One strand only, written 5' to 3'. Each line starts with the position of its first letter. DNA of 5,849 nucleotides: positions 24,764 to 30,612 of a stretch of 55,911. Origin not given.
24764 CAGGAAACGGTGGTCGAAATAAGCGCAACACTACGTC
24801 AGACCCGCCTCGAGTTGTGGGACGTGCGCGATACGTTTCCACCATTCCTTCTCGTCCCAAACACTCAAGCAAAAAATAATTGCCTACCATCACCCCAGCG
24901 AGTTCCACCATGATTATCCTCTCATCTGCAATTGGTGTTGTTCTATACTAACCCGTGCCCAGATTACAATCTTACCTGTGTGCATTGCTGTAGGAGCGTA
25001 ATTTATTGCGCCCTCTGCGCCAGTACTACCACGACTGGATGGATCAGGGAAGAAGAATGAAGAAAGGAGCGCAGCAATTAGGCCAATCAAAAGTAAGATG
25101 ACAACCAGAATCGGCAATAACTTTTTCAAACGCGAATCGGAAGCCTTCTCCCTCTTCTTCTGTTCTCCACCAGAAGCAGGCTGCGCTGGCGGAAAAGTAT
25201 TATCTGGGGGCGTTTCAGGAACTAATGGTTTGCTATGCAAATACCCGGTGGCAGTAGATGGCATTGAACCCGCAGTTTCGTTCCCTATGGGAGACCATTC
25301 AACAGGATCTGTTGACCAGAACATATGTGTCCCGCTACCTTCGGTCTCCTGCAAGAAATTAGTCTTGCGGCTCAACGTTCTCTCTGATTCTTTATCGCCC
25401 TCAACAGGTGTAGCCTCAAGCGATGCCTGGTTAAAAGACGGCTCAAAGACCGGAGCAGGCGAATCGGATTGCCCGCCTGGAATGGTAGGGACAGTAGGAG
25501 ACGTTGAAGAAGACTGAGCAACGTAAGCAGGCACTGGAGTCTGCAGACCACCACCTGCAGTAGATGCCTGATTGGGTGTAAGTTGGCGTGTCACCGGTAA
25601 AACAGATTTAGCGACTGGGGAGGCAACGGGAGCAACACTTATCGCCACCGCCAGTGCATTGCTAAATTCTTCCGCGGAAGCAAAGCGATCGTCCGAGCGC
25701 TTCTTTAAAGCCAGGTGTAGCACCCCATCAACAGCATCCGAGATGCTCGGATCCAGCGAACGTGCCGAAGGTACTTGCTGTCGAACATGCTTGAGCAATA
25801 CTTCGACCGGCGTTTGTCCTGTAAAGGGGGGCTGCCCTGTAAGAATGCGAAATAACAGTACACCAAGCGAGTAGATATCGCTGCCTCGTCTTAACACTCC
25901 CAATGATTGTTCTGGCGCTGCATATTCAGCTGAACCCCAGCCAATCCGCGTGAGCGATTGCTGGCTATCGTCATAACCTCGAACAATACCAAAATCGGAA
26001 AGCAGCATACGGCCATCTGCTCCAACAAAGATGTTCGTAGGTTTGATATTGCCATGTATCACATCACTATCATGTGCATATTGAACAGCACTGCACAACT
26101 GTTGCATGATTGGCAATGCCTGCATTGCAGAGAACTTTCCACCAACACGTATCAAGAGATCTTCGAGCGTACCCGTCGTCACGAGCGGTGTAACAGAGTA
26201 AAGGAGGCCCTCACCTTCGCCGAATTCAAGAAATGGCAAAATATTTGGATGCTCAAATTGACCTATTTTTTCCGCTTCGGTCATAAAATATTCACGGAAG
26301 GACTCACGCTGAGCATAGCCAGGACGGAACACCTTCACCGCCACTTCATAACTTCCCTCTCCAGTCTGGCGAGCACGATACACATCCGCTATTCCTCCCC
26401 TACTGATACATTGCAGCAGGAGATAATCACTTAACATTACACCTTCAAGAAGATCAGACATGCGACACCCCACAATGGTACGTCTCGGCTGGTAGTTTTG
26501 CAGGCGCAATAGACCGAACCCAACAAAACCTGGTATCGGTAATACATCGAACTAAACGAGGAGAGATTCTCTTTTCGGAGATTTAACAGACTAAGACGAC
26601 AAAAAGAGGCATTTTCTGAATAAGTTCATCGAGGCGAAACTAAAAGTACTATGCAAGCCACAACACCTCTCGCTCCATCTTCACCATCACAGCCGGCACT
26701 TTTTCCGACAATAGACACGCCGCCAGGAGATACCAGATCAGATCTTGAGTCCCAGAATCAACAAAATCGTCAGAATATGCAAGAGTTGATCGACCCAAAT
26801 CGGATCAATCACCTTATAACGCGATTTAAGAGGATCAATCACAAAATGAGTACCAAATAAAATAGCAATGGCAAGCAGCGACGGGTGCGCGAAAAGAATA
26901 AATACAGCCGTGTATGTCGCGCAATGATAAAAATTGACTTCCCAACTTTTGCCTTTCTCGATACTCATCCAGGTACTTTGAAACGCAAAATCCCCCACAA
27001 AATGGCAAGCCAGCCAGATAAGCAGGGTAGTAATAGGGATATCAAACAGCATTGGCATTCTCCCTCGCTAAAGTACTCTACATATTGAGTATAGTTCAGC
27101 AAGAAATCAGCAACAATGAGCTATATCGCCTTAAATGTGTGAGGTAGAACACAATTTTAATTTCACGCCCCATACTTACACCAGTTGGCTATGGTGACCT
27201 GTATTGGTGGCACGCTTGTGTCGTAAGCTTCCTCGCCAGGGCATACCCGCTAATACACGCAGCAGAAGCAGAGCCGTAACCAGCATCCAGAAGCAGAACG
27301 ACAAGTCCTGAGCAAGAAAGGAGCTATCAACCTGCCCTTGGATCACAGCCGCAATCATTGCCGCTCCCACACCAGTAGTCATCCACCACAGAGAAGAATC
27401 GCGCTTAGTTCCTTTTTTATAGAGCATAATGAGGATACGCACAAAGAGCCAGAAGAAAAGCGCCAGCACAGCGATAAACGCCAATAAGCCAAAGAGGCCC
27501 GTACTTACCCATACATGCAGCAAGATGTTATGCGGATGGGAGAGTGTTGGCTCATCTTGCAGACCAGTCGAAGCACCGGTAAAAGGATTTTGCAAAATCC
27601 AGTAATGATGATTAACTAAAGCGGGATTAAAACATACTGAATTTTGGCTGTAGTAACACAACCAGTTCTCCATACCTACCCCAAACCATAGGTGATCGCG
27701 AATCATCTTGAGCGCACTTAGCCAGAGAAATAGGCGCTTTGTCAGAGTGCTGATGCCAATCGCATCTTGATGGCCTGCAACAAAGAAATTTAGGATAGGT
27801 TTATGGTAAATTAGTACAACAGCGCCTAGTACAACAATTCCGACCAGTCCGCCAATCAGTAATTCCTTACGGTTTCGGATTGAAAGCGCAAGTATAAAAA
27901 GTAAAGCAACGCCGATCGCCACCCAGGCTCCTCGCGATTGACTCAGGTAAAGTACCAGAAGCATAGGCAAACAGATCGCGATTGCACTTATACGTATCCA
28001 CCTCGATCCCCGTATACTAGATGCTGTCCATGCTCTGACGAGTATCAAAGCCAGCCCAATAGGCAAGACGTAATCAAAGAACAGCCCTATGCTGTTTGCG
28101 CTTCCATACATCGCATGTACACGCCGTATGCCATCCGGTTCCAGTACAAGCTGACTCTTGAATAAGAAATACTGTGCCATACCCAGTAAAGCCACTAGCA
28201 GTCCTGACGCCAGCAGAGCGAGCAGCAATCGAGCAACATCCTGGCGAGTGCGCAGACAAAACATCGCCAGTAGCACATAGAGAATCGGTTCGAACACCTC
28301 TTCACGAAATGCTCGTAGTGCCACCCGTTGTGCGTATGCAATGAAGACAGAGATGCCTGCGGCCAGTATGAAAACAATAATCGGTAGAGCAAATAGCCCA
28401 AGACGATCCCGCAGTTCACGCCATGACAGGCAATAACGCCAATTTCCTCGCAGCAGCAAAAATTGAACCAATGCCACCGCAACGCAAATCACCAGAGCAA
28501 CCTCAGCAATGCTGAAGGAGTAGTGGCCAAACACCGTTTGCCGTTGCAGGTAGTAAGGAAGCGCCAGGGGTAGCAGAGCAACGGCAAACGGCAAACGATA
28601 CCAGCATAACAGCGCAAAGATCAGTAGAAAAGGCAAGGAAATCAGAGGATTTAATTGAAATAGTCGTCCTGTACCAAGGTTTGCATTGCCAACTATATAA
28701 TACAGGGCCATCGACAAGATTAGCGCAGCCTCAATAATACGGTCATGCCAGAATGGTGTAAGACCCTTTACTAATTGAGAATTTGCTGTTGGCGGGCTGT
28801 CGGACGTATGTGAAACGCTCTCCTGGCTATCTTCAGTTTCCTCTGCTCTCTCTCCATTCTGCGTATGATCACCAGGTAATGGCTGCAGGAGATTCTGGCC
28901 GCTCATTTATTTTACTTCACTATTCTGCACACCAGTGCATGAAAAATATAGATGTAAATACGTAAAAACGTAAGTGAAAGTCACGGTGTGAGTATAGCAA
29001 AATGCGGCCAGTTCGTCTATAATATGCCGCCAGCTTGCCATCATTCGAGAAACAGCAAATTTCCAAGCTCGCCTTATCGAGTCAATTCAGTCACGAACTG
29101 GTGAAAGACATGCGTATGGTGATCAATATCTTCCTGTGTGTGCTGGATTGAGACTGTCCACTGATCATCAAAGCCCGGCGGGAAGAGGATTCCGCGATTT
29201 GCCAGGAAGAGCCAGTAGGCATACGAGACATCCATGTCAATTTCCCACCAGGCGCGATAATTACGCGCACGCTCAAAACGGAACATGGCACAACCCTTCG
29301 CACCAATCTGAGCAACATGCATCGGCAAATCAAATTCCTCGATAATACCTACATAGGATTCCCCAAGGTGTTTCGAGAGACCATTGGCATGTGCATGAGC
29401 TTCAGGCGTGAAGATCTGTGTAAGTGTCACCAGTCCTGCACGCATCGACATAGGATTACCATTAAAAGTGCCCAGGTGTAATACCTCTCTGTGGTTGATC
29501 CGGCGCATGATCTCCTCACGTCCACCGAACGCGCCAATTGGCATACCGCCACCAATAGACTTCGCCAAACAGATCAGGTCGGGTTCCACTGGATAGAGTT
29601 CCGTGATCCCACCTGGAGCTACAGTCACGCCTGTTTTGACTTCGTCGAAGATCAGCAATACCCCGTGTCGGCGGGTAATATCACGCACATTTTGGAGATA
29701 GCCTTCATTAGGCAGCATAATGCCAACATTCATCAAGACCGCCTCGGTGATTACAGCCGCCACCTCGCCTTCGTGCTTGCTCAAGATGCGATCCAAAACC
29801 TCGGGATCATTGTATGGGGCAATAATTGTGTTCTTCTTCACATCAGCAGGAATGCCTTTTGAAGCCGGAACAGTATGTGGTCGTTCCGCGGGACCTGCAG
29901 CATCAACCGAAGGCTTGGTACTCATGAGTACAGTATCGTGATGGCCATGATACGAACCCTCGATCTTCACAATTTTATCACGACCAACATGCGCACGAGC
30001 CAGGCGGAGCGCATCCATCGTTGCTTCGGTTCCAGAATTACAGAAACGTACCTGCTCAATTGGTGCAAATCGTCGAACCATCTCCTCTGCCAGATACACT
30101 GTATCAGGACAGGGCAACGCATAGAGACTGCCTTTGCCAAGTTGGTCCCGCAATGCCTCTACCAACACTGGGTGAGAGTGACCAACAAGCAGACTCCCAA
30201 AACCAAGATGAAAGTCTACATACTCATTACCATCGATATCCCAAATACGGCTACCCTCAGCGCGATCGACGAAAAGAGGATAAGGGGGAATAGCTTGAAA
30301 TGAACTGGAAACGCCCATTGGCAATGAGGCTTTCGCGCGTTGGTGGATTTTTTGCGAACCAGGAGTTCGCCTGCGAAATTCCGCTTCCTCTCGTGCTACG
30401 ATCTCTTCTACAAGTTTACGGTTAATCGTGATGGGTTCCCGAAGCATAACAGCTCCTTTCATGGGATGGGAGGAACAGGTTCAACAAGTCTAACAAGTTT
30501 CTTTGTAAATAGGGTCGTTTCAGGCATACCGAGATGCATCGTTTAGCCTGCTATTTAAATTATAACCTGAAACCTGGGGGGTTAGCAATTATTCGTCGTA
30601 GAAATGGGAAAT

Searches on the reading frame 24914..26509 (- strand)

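Call 8: search_protein_families(library=ncbifam, proteins=[window:24914-26509:-], max_evalue=0.001)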
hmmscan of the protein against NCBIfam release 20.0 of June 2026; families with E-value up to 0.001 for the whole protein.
window:24914-26509:- (531 aa): 11 families
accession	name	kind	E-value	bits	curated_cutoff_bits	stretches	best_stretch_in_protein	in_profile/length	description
NF033483.0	PknB_PASTA_kin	equivalog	7.3e-71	239.9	450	1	29-307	9-288/563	Stk1 family PASTA domain-containing Ser/Thr kinase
NF052427.1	StpK7MSMEG_1200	equivalog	9.1e-40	136.7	900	1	25-292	5-271/601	serine/threonine protein kinase StpK7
NF047741.1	antiphage_MADS6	equivalog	1.4e-31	109.7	460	1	86-293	254-464/612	methylation-associated defense system protein kinase MAD6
TIGR03903.1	TOMM_kin_cyc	equivalog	3.5e-29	101.3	705.75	1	53-286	3-244/1267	TOMM system kinase/cyclase fusion protein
NF009651.0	PRK13184.1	equivalog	3.2e-22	78.3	839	1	28-287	3-288/932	serine/threonine-protein kinase PknD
NF038150.1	lanthi_synth_IV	equivalog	4.5e-20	71.6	650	1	28-289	190-456/851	class IV lanthionine synthetase LanL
NF053615.1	SerThrKinAfsKStmc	equivalog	1.6e-17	63.4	1300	1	32-272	18-255/809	protein serine/threonine kinase AfsK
NF033442.0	BREX_PglW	equivalog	2.3e-17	62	990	1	66-288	248-485/1391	BREX system serine/threonine kinase PglW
NF038151.1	lanthi_synth_III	equivalog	1.3e-06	27.2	575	1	130-250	337-452/833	class III lanthionine synthetase LanKC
NF040671.1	PLuB_AAA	exception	1.7e-05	22.4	999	1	80-223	57-197/1256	PLuB system helicase-like protein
TIGR01982.1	UbiB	equivalog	3.2e-05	22.7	487.55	0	146-183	273-310/436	2-polyprenylphenol 6-hydroxylase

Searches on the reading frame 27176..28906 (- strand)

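Call 8: search_protein_families(library=ncbifam, proteins=[window:27176-28906:-], max_evalue=0.001)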
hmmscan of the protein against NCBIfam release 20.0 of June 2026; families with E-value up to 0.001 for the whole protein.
window:27176-28906:- (576 aa): 1 family
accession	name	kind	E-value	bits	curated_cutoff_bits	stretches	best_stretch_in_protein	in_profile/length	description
NF012031.0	PRK15487.1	equivalog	6.5e-06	25.5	277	1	173-485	69-347/404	O-antigen ligase RfaL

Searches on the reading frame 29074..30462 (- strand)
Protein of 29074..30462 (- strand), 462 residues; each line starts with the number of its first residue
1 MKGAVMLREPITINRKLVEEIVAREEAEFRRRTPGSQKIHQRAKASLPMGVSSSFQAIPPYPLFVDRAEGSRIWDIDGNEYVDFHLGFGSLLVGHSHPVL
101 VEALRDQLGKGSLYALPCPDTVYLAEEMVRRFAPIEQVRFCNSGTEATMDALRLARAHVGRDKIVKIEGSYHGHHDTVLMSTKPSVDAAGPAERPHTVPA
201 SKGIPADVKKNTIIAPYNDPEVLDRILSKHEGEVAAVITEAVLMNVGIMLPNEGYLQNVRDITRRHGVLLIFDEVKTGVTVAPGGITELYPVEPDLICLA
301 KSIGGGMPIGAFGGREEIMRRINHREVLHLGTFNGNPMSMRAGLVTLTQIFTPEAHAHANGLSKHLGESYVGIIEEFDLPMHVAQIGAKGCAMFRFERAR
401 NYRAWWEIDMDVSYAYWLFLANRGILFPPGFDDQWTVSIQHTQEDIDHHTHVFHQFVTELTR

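Call 8: search_protein_families(library=ncbifam, proteins=[window:29074-30462:-], max_evalue=0.001)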
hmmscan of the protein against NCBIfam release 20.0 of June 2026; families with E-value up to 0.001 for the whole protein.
window:29074-30462:- (462 aa): 69 families (the best 25 are shown)
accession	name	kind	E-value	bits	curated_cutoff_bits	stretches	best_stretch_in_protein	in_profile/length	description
NF000818.0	PRK00062.1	subfamily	1.3e-120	403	398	1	35-460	5-427/429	glutamate-1-semialdehyde 2,1-aminomutase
TIGR00713.1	hemL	equivalog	3e-115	385.3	527.3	1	36-454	2-417/423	glutamate-1-semialdehyde 2,1-aminomutase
NF041362.1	GntE_guanitoxin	equivalog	1.5e-101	340.1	525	1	34-448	6-424/426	guanitoxin biosynthesis PLP-dependent transaminase GntE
NF009055.0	PRK12389.1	equivalog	1.1e-93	314.2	637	1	35-456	5-424/431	glutamate-1-semialdehyde 2,1-aminomutase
NF005453.0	PRK07046.1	subfamily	3.4e-88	296.2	425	1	12-461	6-452/453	transaminase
NF001864.0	PRK00615.1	equivalog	1.3e-65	221.7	706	1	39-452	10-421/433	glutamate-1-semialdehyde aminotransferase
TIGR00707.1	argD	subfamily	2.5e-54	184.5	410.05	1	60-370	8-306/381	acetylornithine/succinylornithine family transaminase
NF004856.0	PRK06209.1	equivalog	1.1e-53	182.4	486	1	32-455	7-411/450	glutamate-1-semialdehyde 2,1-aminomutase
NF004426.0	PRK05769.1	equivalog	2e-51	175.2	552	1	51-376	28-361/441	acetyl ornithine aminotransferase family protein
NF002874.0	PRK03244.1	equivalog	6e-51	173.5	457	1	62-369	26-318/399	acetylornithine transaminase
NF005993.0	PRK08117.1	subfamily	3.7e-47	160.9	574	1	63-363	27-336/433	aspartate aminotransferase family protein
NF053554.1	prodigi_MAP_PigE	equivalog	3.6e-44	151.3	850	1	66-383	405-716/837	prodigiosin MAP biosynthesis aminotransferase PigE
NF006228.0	PRK08360.1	equivalog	3.8e-44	151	608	1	57-379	19-349/443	aspartate aminotransferase family protein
NF004714.0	PRK06058.1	subfamily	8.9e-44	149.8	639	1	33-378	20-367/447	4-aminobutyrate--2-oxoglutarate transaminase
TIGR00700.1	GABAtrnsam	equivalog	1.2e-43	149.3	506.65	1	61-388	15-351/420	4-aminobutyrate--2-oxoglutarate transaminase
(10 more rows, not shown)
